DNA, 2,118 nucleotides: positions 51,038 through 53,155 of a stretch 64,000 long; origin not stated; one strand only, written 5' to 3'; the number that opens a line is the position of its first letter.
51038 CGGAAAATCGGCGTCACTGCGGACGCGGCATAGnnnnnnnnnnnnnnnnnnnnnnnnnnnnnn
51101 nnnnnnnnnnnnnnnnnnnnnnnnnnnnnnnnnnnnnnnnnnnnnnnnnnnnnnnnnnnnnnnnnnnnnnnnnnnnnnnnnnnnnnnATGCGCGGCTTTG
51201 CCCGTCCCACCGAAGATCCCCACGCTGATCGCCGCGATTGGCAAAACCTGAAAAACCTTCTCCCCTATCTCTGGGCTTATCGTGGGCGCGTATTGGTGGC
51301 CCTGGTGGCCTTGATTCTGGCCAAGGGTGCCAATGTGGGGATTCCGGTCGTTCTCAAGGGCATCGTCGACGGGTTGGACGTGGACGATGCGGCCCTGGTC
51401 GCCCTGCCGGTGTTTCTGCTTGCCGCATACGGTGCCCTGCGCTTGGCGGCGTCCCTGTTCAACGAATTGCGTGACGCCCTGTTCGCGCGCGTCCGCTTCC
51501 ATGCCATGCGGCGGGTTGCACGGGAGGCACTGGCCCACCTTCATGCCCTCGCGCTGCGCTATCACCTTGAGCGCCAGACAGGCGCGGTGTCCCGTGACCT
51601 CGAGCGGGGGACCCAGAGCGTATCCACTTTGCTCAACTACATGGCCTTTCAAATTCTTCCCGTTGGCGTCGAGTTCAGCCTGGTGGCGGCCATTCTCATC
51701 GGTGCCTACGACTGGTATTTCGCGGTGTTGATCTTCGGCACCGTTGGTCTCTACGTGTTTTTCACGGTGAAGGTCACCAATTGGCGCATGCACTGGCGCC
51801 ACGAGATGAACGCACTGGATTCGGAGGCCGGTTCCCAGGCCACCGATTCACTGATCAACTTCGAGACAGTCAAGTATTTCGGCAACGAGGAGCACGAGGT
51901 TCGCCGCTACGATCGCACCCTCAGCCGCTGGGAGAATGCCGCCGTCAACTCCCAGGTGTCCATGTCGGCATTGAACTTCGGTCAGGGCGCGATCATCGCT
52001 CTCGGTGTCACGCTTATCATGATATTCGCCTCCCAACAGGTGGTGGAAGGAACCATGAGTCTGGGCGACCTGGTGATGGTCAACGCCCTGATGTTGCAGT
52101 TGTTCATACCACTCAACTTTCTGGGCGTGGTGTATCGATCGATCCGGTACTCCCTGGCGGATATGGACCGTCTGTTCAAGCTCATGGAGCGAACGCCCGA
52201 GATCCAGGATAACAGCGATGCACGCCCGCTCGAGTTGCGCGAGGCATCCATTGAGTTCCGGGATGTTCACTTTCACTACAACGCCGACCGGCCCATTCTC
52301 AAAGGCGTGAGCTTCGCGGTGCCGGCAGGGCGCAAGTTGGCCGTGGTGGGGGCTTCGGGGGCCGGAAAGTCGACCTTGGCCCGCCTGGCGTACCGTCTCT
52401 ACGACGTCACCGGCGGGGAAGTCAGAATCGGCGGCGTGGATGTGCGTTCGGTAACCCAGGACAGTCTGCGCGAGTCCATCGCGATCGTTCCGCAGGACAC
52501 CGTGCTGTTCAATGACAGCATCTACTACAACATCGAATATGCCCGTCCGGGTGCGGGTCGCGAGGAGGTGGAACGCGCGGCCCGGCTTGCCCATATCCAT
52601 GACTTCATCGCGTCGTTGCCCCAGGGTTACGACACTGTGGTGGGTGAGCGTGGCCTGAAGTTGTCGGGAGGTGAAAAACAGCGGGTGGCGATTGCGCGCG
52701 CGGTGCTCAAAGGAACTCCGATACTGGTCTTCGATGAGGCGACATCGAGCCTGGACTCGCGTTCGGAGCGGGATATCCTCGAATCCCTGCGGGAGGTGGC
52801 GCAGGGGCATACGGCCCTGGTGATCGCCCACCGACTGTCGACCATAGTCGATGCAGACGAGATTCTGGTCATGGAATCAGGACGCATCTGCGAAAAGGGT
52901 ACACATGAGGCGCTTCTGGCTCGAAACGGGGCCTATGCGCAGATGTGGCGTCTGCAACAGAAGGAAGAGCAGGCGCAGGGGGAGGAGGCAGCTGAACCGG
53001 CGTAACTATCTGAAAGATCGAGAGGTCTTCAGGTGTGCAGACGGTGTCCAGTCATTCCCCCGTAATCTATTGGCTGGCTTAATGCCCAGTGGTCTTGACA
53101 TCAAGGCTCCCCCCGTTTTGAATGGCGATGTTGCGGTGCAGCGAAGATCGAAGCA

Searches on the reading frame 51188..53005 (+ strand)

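Call 79: search_protein_families(library=pfam, proteins=[window:51188-53005:+], max_evalue=0.001)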
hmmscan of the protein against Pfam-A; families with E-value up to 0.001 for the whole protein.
window:51188-53005:+ (605 aa): 4 families
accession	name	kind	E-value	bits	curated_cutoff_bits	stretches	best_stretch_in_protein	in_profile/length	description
PF00664.28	ABC_membrane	-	2.2e-38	133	28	1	36-308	2-273/274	ABC transporter transmembrane region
PF00005.33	ABC_tran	-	1.2e-29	104.1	25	1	371-520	1-137/137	ABC transporter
PF02463.25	SMC_N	-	3.2e-07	30.4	40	1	379-562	135-211/220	RecF/RecN/SMC N terminal domain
PF13304.12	AAA_21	-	0.0009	19.8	27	0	385-450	3-75/304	AAA domain, putative AbiEii toxin, Type IV TA system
